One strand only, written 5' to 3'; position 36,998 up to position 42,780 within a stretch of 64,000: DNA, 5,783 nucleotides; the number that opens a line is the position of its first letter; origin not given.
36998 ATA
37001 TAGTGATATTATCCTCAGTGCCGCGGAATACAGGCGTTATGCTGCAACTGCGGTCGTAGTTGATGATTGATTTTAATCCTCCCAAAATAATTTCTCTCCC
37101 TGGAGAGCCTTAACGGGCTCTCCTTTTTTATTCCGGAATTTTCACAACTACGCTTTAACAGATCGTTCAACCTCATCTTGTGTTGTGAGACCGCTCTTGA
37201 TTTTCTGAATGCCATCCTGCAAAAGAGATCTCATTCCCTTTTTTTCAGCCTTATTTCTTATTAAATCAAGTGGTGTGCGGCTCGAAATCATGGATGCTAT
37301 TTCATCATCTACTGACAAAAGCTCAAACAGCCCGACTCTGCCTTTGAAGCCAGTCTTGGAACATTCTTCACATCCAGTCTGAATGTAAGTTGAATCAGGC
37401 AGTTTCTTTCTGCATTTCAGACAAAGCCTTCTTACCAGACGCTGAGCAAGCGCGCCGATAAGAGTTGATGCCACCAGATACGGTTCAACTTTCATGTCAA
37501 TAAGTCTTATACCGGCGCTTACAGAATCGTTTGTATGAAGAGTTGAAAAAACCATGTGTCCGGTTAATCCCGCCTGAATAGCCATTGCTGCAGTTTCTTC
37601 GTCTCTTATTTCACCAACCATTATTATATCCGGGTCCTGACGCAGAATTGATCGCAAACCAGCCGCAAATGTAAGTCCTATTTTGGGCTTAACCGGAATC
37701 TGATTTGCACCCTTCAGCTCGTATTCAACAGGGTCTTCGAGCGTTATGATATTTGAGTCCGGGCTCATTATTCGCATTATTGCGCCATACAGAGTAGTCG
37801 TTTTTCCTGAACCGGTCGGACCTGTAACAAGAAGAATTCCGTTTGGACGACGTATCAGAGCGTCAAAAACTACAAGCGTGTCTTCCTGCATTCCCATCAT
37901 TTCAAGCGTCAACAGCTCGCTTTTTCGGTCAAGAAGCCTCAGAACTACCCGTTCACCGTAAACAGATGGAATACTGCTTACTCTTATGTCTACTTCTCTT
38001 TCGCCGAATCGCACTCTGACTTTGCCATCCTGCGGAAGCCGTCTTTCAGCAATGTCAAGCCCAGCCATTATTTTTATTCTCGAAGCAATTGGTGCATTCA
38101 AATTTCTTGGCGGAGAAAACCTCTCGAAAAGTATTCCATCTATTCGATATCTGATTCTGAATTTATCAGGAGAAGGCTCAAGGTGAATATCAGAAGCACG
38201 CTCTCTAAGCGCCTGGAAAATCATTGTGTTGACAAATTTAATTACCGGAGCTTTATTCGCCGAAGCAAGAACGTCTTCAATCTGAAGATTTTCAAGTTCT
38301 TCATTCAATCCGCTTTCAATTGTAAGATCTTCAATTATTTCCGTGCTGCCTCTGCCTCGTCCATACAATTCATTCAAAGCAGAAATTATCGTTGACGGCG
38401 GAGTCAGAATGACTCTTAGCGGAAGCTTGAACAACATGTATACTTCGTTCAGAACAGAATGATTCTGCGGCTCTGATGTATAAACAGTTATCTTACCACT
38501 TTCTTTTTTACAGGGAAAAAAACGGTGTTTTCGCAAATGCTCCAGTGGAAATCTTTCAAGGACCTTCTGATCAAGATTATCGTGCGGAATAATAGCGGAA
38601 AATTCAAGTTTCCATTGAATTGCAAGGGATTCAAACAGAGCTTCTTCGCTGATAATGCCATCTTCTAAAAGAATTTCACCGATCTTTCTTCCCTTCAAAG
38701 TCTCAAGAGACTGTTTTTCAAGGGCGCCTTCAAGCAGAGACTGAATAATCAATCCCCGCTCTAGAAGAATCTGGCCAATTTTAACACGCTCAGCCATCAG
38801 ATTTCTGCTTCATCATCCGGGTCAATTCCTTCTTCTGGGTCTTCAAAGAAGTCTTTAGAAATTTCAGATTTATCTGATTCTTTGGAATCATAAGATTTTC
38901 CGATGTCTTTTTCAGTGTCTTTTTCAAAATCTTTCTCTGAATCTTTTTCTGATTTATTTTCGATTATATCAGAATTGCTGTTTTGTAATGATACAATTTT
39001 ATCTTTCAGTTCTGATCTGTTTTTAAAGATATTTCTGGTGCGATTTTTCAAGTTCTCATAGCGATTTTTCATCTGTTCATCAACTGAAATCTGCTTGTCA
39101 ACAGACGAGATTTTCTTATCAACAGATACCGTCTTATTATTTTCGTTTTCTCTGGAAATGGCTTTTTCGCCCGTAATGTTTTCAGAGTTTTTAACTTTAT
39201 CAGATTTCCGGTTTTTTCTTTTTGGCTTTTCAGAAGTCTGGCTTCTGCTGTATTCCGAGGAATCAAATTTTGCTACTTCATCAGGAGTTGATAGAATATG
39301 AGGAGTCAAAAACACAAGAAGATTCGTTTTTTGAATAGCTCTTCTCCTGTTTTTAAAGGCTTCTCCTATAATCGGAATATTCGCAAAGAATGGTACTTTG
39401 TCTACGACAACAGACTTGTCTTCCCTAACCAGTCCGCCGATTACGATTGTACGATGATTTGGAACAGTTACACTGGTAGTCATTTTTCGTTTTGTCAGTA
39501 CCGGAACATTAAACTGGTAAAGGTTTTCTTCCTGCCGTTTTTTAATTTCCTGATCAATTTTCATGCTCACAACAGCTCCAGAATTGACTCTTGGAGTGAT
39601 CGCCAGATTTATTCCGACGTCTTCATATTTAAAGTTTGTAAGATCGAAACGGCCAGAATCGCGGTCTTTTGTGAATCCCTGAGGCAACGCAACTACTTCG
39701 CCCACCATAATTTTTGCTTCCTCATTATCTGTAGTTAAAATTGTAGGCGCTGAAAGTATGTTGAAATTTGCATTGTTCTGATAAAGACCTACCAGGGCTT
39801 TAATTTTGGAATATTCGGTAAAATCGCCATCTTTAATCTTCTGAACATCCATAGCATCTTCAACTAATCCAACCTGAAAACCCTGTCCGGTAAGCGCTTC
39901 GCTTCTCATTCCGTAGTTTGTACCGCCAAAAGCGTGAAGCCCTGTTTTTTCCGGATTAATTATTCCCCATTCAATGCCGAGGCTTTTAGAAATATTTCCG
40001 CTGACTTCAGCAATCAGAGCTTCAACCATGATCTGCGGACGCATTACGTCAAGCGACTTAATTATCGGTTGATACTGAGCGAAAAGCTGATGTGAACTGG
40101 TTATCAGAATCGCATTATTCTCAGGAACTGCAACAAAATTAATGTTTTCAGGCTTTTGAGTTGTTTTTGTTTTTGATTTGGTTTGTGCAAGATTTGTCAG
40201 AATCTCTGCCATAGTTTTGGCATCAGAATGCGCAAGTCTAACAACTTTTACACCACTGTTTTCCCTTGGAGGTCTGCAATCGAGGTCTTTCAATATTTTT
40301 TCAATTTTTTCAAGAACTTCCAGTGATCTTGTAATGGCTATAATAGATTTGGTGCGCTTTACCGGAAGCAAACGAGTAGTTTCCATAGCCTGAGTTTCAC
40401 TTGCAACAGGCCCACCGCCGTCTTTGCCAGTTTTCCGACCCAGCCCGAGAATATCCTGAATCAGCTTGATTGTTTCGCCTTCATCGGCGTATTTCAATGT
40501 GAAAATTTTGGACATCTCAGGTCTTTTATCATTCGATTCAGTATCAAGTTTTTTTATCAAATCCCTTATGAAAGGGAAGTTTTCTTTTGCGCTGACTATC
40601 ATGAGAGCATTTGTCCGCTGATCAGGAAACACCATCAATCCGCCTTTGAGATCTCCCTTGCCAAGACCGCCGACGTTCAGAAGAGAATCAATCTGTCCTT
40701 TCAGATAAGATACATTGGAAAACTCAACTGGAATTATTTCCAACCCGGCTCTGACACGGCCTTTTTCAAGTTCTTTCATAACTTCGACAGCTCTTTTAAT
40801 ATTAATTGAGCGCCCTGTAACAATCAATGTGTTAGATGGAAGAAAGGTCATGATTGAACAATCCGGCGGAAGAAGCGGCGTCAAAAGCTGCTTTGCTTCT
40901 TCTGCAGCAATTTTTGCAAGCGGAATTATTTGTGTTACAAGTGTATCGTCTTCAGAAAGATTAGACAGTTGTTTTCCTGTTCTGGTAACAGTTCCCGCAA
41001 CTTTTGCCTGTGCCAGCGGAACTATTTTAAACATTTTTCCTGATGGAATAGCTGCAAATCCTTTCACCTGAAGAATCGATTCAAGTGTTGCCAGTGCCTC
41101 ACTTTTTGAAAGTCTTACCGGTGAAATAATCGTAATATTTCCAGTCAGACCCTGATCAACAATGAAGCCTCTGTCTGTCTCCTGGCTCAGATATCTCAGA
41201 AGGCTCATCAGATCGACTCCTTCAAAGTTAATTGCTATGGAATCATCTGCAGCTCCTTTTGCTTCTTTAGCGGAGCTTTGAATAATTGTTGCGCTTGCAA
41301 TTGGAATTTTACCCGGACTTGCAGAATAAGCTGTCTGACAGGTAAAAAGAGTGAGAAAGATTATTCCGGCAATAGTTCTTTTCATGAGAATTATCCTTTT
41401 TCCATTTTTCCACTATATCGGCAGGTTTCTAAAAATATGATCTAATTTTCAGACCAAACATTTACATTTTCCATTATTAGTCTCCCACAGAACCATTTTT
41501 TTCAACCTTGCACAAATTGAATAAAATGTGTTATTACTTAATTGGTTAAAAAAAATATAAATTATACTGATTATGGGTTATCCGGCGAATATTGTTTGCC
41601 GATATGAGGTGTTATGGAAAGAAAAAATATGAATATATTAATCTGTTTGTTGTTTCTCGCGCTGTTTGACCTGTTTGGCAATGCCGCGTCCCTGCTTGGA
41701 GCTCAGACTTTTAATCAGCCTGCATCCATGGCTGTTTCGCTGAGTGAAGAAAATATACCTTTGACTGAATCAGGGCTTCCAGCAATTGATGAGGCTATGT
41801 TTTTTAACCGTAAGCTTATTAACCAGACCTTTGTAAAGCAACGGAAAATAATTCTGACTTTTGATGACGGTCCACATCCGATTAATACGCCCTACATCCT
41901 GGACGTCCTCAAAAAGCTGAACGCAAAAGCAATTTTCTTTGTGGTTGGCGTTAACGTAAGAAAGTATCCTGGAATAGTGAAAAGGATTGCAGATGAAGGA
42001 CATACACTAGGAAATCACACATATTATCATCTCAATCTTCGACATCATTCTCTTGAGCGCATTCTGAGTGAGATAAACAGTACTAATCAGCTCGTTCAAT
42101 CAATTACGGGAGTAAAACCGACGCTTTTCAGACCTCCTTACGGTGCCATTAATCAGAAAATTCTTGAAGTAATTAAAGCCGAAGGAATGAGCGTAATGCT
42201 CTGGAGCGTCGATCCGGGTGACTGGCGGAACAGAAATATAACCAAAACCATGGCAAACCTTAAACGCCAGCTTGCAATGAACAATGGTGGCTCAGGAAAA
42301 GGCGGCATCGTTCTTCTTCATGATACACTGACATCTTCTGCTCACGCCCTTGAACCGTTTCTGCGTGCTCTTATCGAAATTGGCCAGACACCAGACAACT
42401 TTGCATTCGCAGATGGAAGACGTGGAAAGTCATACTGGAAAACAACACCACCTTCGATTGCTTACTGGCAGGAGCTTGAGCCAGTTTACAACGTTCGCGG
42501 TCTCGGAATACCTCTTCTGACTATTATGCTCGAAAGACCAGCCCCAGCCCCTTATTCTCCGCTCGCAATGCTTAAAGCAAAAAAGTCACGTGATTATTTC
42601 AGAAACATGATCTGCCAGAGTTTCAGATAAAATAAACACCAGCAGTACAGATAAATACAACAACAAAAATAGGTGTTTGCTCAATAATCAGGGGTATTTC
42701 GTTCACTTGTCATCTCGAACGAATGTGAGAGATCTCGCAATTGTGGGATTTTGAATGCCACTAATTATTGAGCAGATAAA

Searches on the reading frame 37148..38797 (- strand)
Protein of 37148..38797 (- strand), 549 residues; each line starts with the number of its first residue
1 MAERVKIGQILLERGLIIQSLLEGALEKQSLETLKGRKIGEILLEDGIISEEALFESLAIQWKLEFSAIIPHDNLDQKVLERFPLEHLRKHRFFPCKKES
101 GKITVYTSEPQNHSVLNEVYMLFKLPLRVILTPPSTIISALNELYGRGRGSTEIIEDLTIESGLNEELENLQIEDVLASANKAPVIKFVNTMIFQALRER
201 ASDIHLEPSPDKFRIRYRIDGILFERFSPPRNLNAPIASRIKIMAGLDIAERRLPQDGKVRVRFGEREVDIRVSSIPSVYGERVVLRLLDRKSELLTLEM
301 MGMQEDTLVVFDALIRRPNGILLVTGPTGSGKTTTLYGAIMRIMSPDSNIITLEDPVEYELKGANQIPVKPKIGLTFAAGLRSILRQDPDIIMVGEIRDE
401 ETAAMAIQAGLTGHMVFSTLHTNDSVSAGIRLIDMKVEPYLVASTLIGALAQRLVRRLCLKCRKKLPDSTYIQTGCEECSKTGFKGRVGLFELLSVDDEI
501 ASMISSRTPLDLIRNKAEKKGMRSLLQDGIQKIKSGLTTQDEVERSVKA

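Call 25: search_protein_families(library=pfam, proteins=[window:37148-38797:-], max_evalue=0.0001)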
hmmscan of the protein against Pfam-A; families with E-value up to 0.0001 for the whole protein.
window:37148-38797:- (549 aa): 2 families
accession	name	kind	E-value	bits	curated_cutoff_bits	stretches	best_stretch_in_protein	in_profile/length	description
PF00437.27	T2SSE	-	2.6e-129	431.5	24.9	1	180-545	3-370/370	Type II/IV secretion system protein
PF05157.20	MshEN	-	1.5e-14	54.2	23.1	1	72-149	10-88/90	MshEN domain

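Call 70: list_cluster_members(proteins=[window:37148-38797:-, window:48456-49841:+, window:18157-20520:+, window:17681-18157:+, window:11987-12373:+, window:11127-11966:+, window:45901-47022:+, window:49985-51085:+])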
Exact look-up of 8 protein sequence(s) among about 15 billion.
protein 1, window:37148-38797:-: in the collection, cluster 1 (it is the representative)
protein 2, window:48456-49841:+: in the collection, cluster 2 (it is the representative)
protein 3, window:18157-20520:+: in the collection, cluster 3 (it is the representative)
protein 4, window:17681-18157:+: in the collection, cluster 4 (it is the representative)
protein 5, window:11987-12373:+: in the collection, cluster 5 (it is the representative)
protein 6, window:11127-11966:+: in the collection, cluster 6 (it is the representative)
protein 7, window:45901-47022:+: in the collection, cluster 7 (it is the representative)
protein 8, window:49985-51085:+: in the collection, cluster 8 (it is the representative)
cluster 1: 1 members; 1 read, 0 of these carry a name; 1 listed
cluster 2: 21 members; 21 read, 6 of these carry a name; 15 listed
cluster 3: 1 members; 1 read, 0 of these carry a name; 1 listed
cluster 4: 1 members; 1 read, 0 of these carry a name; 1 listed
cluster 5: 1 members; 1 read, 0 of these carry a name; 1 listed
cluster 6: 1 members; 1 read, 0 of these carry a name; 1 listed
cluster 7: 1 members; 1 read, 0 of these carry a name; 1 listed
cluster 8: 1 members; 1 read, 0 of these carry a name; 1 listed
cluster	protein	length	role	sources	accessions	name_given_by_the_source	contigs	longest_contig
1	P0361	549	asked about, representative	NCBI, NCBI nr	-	-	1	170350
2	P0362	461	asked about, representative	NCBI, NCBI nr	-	-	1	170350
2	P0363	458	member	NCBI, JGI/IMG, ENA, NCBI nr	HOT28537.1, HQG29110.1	MAG TPA: glycine--tRNA ligase [Candidatus Ozemobacteraceae bacterium] | glycine--tRNA ligase [Candidatus Ozemobacteraceae bacterium]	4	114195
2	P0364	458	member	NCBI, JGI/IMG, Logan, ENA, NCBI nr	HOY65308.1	MAG TPA: glycine--tRNA ligase [Candidatus Ozemobacteraceae bacterium] | glycine--tRNA ligase [Candidatus Ozemobacteraceae bacterium]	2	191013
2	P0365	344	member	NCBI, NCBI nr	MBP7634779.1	glycine--tRNA ligase, partial [Candidatus Ozemobacteraceae bacterium] | glycine--tRNA ligase [Candidatus Ozemobacteraceae bacterium]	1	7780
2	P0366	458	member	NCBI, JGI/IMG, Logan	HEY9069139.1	MAG TPA: glycine--tRNA ligase [Candidatus Ozemobacteraceae bacterium]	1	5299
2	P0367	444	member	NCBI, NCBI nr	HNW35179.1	MAG TPA: glycine--tRNA ligase, partial [Candidatus Ozemobacteraceae bacterium] | glycine--tRNA ligase [Candidatus Ozemobacteraceae bacterium]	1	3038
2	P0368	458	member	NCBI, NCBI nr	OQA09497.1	MAG: Glycine--tRNA ligase [bacterium ADurb.Bin374]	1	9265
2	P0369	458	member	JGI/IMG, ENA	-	-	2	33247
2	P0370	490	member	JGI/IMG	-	-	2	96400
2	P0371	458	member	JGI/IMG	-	-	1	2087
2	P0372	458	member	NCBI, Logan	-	-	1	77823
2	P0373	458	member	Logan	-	-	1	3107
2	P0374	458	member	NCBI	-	-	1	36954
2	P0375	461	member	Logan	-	-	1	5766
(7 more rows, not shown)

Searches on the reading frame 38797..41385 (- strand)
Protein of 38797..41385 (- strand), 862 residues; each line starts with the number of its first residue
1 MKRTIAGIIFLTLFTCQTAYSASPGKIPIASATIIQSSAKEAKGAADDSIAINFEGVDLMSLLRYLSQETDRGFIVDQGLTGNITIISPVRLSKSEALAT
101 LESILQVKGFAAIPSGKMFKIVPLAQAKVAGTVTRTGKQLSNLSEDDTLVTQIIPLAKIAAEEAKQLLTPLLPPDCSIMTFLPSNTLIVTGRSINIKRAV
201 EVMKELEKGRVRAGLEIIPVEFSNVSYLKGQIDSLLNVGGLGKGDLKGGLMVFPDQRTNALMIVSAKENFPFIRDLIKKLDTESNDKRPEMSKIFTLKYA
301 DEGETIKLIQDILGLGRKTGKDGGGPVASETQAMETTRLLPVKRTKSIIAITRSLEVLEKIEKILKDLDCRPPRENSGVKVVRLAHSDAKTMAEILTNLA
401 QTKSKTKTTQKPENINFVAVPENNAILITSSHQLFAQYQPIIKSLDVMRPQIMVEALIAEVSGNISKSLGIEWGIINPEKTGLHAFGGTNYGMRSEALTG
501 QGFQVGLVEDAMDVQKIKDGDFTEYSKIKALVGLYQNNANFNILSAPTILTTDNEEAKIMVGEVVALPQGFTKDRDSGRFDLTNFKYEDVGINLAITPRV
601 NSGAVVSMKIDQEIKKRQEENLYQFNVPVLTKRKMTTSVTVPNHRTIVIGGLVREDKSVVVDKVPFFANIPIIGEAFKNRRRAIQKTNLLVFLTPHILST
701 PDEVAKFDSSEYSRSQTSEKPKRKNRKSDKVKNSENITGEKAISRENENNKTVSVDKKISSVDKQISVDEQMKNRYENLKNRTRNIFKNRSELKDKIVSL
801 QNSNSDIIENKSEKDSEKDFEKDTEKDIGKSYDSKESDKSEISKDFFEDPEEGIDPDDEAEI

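Call 25: search_protein_families(library=pfam, proteins=[window:38797-41385:-], max_evalue=0.0001)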
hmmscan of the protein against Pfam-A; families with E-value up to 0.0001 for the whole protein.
window:38797-41385:- (862 aa): 3 families
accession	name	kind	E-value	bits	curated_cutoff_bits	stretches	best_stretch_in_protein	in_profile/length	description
PF00263.26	Secretin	-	3e-43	147.8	27.5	1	535-698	2-168/169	Bacterial type II and III secretion system protein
PF03958.22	Secretin_N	-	2.9e-33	114.3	28.2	3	379-451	1-69/69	Bacterial type II/III secretion system short domain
PF21305.2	type_II_gspD_N0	-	6.4e-17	61.6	27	1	52-121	1-71/71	GspD-like, N0 domain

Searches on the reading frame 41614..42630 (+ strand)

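Call 25: search_protein_families(library=pfam, proteins=[window:41614-42630:+], max_evalue=0.0001)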
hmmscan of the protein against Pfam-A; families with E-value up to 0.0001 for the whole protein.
window:41614-42630:+ (338 aa): 1 family
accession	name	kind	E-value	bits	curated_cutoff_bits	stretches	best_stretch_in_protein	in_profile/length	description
PF01522.26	Polysacc_deac_1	-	7.1e-39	133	23.1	1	75-193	5-122/124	Polysaccharide deacetylase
